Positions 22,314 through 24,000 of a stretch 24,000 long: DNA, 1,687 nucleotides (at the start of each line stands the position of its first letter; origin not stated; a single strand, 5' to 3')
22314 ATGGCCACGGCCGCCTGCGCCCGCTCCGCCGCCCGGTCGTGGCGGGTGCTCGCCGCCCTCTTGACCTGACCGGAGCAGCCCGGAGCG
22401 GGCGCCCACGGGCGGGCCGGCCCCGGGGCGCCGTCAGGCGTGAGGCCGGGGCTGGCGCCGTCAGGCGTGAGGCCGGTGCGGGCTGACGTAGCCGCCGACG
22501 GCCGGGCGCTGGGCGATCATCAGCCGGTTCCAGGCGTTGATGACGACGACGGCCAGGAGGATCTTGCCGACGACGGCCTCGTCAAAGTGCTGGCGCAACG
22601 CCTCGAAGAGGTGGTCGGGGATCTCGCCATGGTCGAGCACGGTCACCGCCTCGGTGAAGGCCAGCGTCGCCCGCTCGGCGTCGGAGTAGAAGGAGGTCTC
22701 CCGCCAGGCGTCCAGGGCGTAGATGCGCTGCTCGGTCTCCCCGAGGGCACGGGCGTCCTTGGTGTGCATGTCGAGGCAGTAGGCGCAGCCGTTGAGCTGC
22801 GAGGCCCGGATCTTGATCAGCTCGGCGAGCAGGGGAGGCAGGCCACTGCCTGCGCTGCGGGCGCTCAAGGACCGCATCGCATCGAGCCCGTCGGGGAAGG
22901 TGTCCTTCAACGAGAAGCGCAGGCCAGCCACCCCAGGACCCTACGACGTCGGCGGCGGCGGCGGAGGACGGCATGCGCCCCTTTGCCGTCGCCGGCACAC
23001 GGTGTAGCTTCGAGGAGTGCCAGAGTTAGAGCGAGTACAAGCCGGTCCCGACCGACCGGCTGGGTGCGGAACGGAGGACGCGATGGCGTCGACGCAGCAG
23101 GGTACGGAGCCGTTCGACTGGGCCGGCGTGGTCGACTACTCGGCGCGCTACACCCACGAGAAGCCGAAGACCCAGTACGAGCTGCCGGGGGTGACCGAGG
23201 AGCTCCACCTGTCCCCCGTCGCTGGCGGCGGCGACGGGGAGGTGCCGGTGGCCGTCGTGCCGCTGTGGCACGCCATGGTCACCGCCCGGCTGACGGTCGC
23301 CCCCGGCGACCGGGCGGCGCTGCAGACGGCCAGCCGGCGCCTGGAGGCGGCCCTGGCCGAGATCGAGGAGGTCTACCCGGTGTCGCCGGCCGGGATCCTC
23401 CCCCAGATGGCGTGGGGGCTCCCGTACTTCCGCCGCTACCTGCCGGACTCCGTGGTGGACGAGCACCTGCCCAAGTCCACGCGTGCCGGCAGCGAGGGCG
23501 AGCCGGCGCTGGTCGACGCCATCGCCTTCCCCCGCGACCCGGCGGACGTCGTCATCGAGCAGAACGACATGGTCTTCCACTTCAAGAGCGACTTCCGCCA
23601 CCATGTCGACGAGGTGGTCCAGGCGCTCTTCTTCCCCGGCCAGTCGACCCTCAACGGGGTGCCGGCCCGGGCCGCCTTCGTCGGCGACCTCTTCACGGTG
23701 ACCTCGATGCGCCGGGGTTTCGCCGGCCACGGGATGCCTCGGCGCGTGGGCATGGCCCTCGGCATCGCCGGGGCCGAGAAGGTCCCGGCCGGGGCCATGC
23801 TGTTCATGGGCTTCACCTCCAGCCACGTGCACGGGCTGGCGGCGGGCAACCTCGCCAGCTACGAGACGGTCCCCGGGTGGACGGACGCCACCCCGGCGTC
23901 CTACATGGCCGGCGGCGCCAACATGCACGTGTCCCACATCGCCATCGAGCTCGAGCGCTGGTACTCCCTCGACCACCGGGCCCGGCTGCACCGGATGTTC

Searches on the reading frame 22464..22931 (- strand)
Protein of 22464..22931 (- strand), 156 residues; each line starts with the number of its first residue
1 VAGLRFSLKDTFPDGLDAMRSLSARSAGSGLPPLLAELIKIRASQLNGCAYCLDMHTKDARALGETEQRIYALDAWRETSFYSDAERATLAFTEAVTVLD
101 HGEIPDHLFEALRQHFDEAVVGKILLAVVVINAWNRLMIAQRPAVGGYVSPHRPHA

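Call 10: search_protein_families(library=pfam, proteins=[window:22464-22931:-], max_evalue=0.01)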
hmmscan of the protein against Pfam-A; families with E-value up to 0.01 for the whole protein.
window:22464-22931:- (156 aa): 1 family
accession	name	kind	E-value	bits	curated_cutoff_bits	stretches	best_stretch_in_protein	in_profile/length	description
PF02627.25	CMD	-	5e-20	71.7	23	1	17-94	5-83/84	Carboxymuconolactone decarboxylase family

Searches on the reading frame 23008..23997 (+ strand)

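Call 10: search_protein_families(library=pfam, proteins=[window:23008-23997:+], max_evalue=0.01)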
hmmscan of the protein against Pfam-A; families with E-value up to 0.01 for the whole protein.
window:23008-23997:+ (330 aa): 1 family
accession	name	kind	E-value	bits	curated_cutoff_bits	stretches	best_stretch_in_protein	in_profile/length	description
PF24152.1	DUF7405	-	1e-27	97.5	27.1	1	100-330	13-218/347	Family of unknown function (DUF7405)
